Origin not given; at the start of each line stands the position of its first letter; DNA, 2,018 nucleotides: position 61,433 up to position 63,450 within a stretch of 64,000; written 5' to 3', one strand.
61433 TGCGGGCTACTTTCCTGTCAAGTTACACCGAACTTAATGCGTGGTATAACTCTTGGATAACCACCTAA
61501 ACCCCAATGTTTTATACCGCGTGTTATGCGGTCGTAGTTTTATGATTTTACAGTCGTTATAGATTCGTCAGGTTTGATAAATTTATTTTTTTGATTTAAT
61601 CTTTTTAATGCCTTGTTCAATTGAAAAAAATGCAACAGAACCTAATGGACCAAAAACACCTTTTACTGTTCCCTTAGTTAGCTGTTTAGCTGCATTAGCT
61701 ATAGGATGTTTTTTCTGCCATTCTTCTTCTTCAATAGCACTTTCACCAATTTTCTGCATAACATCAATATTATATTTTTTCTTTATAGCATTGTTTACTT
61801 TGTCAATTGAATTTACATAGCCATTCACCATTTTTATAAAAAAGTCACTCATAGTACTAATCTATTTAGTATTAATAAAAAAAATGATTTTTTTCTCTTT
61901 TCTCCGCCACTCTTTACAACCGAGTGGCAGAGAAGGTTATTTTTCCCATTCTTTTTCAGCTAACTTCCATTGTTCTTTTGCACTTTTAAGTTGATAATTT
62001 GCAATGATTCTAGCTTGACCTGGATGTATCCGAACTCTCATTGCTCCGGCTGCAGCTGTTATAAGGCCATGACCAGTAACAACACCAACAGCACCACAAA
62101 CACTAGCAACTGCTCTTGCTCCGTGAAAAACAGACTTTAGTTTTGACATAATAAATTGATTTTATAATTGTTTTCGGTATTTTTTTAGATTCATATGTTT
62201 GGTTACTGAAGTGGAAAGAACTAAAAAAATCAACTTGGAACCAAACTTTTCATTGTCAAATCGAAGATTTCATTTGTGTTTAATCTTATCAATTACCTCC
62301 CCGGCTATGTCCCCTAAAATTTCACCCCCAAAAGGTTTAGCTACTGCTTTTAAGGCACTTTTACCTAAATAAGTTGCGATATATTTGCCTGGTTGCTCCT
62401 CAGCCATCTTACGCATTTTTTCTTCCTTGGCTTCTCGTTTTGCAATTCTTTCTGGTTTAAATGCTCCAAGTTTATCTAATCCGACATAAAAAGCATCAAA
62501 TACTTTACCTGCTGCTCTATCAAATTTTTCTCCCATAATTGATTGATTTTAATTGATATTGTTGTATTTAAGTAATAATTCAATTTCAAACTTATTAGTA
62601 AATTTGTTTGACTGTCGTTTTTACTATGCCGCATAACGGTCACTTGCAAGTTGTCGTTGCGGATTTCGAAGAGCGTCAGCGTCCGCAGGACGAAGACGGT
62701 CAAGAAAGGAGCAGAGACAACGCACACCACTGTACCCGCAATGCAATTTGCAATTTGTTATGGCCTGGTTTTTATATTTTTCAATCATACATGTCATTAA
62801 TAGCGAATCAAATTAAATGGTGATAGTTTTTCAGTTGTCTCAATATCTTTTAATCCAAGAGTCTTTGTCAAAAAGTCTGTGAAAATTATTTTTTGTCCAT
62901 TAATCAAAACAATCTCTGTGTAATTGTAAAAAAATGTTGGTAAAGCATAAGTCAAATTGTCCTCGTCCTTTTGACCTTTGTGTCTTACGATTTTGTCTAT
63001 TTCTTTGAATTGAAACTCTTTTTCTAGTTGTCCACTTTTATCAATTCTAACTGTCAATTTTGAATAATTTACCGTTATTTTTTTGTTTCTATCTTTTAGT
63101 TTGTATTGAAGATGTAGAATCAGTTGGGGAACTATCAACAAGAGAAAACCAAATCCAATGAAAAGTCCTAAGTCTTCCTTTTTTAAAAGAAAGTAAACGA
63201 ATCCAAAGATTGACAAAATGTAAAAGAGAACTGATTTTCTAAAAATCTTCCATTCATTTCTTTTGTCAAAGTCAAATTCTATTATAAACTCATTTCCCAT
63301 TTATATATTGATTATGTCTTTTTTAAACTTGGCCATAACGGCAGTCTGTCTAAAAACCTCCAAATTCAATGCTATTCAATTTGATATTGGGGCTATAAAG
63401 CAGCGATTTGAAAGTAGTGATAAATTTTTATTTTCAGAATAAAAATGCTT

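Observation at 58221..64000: attC-like palindromes chained across minus-strand gene modules: candidate integron-type cassette array with no integrase in view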

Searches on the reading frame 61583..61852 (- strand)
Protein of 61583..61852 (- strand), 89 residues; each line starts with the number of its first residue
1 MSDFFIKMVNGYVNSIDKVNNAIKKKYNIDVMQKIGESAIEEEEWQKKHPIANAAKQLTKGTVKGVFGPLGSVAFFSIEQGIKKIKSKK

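Call 45: search_protein_families(library=pfam, proteins=[window:61583-61852:-], max_evalue=0.01)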
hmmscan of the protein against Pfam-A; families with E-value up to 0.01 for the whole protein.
window:61583-61852:- (89 aa): 0 families

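Call 76: search_protein_families(library=padloc, proteins=[window:61583-61852:-], max_evalue=0.01)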
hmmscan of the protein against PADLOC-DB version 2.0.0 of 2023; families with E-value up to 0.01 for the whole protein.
window:61583-61852:- (89 aa): 0 families

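Call 77: search_protein_families(library=ncbifam, proteins=[window:61583-61852:-], max_evalue=0.01)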
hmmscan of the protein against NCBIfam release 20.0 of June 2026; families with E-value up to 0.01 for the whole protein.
window:61583-61852:- (89 aa): 1 family
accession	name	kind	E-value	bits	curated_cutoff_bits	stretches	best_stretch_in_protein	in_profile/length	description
NF033384.1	enterocin_MR10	subfamily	0.0057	16.5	33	0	18-49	10-43/43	enterocin L50 family leaderless bacteriocin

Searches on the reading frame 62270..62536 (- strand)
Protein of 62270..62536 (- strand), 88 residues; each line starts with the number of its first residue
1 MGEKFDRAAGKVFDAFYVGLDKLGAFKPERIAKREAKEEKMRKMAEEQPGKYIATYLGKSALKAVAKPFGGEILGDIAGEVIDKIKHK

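Call 9: find_encoding_contigs(protein=window:62270-62536:-, flank=10000, max_places=10)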
Protein window:62270-62536:- (88 aa): no gene with exactly this product is on record in the collection.

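Call 45: search_protein_families(library=pfam, proteins=[window:62270-62536:-], max_evalue=0.01)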
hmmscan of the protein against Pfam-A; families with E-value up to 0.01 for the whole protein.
window:62270-62536:- (88 aa): 0 families

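Call 76: search_protein_families(library=padloc, proteins=[window:62270-62536:-], max_evalue=0.01)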
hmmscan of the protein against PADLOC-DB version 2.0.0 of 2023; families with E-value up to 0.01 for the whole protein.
window:62270-62536:- (88 aa): 0 families

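Call 77: search_protein_families(library=ncbifam, proteins=[window:62270-62536:-], max_evalue=0.01)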
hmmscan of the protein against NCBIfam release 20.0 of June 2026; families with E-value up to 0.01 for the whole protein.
window:62270-62536:- (88 aa): 0 families

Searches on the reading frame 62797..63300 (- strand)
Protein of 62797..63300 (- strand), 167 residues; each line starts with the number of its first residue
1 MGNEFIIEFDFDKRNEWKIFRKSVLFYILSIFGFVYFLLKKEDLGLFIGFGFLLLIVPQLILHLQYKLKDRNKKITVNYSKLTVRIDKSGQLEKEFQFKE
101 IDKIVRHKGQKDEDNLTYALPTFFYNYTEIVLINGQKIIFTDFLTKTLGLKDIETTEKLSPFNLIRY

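Call 8: find_encoding_contigs(protein=window:62797-63300:-, flank=10000, max_places=10)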
Protein window:62797-63300:- (167 aa): no gene with exactly this product is on record in the collection.

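Call 45: search_protein_families(library=pfam, proteins=[window:62797-63300:-], max_evalue=0.01)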
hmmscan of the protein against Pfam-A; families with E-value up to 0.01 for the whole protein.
window:62797-63300:- (167 aa): 0 families

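Call 76: search_protein_families(library=padloc, proteins=[window:62797-63300:-], max_evalue=0.01)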
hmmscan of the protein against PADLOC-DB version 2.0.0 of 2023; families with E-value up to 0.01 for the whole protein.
window:62797-63300:- (167 aa): 0 families

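Call 77: search_protein_families(library=ncbifam, proteins=[window:62797-63300:-], max_evalue=0.01)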
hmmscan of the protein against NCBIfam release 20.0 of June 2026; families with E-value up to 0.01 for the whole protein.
window:62797-63300:- (167 aa): 0 families

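Call 84: find_homologous_proteins(query=window:62797-63300:-, max_evalue=0.00001)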
Query window:62797-63300:- (167 aa): 15 proteins with E <= 0.00001 among 134 candidates.
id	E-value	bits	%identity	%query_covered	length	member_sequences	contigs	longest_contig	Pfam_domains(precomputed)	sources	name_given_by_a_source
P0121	1.0e-101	356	100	100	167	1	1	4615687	PF26566.1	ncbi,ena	-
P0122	4.7e-81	288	79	100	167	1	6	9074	PF26566.1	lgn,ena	-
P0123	7.4e-81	288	80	100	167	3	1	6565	PF26566.1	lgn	-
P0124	7.6e-80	284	75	99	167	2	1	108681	PF26566.1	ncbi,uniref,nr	ncbi:hypothetical protein D1614_20620 [Maribellus luteus]|uniref:PH domain-containing protein n=1 Ta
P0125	8.2e-79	281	72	100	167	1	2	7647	PF26566.1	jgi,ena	jgi:hypothetical protein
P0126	3.5e-69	250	67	99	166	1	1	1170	PF26566.1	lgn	-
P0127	1.1e-67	245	66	99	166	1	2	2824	PF26566.1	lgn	-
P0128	5.5e-66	239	62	99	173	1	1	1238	PF26566.1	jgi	-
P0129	6.6e-63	229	64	99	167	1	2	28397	PF26566.1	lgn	-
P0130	5.5e-61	223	60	99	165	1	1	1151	PF26566.1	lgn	-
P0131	1.1e-59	219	60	98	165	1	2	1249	PF26566.1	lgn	-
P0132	7.1e-59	216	58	99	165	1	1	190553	PF26566.1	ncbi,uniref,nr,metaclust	ncbi:hypothetical protein ADIS_1116 [Lunatimonas lonarensis]|uniref:PH domain-containing protein n=1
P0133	4.3e-57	210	58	99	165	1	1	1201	PF26566.1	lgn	-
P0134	6.5e-53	197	52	99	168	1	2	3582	PF26566.1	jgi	-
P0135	1.7e-49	186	50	99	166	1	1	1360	PF26566.1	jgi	-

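Call 85: find_encoding_contigs(protein=P0121, flank=10000, max_places=5)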
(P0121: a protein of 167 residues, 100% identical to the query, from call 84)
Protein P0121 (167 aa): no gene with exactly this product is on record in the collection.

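Call 86: list_cluster_members(proteins=[P0121, P0124, P0132])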
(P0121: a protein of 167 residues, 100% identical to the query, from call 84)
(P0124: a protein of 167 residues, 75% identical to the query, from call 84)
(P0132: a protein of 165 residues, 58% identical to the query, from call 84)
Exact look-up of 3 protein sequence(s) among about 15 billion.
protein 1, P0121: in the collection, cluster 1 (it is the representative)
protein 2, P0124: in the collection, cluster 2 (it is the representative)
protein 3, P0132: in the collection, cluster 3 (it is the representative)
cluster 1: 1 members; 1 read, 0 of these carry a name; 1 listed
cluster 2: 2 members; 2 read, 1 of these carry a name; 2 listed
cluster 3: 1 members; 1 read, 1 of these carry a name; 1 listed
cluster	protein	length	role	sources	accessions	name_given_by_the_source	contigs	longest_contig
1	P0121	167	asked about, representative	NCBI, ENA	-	-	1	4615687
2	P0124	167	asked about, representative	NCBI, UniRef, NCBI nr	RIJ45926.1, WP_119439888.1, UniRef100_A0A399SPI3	hypothetical protein D1614_20620 [Maribellus luteus] | PH domain-containing protein n=1 Tax=Maribellus luteus TaxID=2305463 ... | hypothetical protein [Maribellus luteus]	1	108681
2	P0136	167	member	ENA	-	-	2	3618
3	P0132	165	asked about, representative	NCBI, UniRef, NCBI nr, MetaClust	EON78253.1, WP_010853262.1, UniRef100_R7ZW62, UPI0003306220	hypothetical protein ADIS_1116 [Lunatimonas lonarensis] | PH domain-containing protein n=1 Tax=Lunatimonas lonarensis TaxID=1232681 ... | hypothetical protein [Lunatimonas lonarensis]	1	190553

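Call 87: find_encoding_contigs(protein=P0124, flank=6000, max_places=3)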
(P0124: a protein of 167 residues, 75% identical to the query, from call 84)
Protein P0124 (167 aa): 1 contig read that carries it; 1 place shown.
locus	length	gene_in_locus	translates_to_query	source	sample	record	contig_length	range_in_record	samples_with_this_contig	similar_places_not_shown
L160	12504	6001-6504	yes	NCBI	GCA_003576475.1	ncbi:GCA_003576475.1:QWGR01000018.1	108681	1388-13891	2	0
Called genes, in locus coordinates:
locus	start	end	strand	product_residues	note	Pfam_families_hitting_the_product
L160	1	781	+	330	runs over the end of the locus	-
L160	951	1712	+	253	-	-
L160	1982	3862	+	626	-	PF07669:Eco57I, PF02384:N6_Mtase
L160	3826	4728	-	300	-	-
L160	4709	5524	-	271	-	-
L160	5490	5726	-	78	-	PF12844:HTH_19, PF13560:HTH_31, PF13443:HTH_26, PF01381:HTH_3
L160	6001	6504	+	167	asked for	PF26566:PH_40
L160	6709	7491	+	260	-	-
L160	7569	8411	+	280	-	PF00753:Lactamase_B, PF19583:ODP, PF23023:Anti-Pycsar_Apyc1 (faint)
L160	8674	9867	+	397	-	PF13568:OMP_b-brl_2 (weak)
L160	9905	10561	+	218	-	PF13568:OMP_b-brl_2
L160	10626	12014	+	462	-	PF13650:Asp_protease_2, PF13975:gag-asp_proteas (weak)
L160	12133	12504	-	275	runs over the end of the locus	PF12833:HTH_18, PF00165:HTH_AraC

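Call 88: find_encoding_contigs(protein=P0132, flank=6000, max_places=3)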
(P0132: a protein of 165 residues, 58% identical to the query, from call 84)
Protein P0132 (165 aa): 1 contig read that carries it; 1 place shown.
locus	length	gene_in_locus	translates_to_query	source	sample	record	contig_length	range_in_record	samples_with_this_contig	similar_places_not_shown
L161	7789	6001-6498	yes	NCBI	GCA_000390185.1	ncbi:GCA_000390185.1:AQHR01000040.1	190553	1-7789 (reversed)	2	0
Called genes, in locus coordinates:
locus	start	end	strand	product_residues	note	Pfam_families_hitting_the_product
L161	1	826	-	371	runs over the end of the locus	PF00108:Thiolase_N (weak), PF08545:ACP_syn_III, PF08541:ACP_syn_III_C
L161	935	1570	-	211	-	PF00578:AhpC-TSA, PF08534:Redoxin, PF10417:1-cysPrx_C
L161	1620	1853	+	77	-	-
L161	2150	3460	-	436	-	PF22807:TrAA12, PF07995:GSDH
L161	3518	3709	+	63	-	-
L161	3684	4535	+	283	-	PF02517:Rce1-like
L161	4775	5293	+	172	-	-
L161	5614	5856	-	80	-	-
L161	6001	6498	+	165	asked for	PF26566:PH_40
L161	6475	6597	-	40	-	-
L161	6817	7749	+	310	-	PF13195:DUF4011 (weak)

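Call 89: find_encoding_contigs(protein=P0129, flank=6000, max_places=3)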
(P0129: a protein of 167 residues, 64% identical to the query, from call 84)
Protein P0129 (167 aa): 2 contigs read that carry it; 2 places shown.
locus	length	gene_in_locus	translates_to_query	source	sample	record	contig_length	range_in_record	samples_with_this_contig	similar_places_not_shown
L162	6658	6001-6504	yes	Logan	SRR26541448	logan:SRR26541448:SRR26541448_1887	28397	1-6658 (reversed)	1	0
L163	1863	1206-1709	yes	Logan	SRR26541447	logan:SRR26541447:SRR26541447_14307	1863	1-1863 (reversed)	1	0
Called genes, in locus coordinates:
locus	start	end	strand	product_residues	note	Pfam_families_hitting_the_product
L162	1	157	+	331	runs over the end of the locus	PF04773:FecR, PF16344:FecR_C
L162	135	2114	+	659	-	-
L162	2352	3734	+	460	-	PF07690:MFS_1, PF00854:PTR2 (faint)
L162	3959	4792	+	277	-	PF00561:Abhydrolase_1, PF12697:Abhydrolase_6, PF03096:Ndr (faint), PF02129:Peptidase_S15 (weak), PF12146:Hydrolase_4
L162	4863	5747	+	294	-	PF00561:Abhydrolase_1, PF12697:Abhydrolase_6 (weak)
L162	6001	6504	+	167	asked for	PF26566:PH_40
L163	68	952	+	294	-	PF00561:Abhydrolase_1, PF12697:Abhydrolase_6 (weak)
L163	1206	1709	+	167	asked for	PF26566:PH_40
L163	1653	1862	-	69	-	?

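Call 90: find_encoding_contigs(protein=P0122, flank=6000, max_places=6)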
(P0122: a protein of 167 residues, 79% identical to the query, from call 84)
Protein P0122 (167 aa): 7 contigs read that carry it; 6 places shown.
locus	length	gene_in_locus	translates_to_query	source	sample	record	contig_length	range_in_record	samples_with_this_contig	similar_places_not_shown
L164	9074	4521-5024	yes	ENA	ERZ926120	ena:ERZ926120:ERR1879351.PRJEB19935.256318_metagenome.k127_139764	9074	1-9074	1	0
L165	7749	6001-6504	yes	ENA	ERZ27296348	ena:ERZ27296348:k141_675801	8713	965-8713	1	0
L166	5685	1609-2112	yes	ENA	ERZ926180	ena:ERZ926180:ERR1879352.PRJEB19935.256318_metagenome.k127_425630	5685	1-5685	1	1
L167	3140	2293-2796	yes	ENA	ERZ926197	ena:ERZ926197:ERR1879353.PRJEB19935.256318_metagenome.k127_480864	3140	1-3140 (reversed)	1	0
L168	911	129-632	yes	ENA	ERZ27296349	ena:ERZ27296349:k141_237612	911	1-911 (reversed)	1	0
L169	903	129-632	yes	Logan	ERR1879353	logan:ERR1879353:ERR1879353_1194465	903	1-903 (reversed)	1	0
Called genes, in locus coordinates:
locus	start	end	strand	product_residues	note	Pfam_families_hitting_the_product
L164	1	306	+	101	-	?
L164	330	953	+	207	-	PF00933:Glyco_hydro_3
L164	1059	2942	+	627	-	PF00933:Glyco_hydro_3, PF01915:Glyco_hydro_3_C, PF07691:PA14, PF14310:Fn3-like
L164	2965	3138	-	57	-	-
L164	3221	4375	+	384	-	PF00756:Esterase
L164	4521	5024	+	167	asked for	PF26566:PH_40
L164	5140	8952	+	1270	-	PF00933:Glyco_hydro_3, PF01915:Glyco_hydro_3_C, PF03422:CBM_6, PF14310:Fn3-like, PF17851:GH43_C2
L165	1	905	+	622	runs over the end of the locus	?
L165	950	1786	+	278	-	PF00756:Esterase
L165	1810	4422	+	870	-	PF00933:Glyco_hydro_3, PF01915:Glyco_hydro_3_C, PF07691:PA14 (weak), PF14310:Fn3-like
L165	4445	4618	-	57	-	-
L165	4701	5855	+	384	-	PF00756:Esterase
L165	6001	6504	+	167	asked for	PF26566:PH_40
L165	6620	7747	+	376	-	?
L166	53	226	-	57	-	-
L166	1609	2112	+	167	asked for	PF26566:PH_40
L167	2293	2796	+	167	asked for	PF26566:PH_40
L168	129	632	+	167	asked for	PF26566:PH_40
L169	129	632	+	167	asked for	PF26566:PH_40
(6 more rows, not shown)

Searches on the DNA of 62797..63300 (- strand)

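Call 91: search_with_rna_model(model_id=R1, sources=[L160, L161, L162, L163, L164, L165, L166, L167, L168, L169], max_evalue=1, filters=off)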
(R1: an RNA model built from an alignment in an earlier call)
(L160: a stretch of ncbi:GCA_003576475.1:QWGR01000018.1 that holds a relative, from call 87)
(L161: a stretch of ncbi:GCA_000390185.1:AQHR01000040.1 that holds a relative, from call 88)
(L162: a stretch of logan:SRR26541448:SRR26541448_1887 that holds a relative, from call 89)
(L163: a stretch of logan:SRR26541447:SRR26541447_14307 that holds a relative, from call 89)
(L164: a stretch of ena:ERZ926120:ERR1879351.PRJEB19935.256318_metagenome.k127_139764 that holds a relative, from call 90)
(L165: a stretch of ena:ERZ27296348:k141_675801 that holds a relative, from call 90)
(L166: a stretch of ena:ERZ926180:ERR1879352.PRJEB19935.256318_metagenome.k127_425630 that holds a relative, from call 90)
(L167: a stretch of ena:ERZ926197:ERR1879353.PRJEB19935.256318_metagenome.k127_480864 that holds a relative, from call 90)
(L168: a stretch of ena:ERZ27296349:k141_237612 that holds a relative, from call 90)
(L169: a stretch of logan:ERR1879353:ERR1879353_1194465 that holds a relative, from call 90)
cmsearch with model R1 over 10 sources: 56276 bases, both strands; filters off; matches with E-value up to 1: 6.
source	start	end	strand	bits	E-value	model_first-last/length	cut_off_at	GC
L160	5837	5967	+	97.7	7.8e-19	1-132/132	no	0.45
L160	786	917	+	82.4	1.2e-15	1-132/132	no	0.52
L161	6534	6665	+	78.7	7.2e-15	1-132/132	no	0.48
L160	1734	1865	+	74.8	4.7e-14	1-132/132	no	0.52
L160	6539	6671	+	69.4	6.3e-13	1-132/132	no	0.49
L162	944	998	-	13.5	0.28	1-132/132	no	0.4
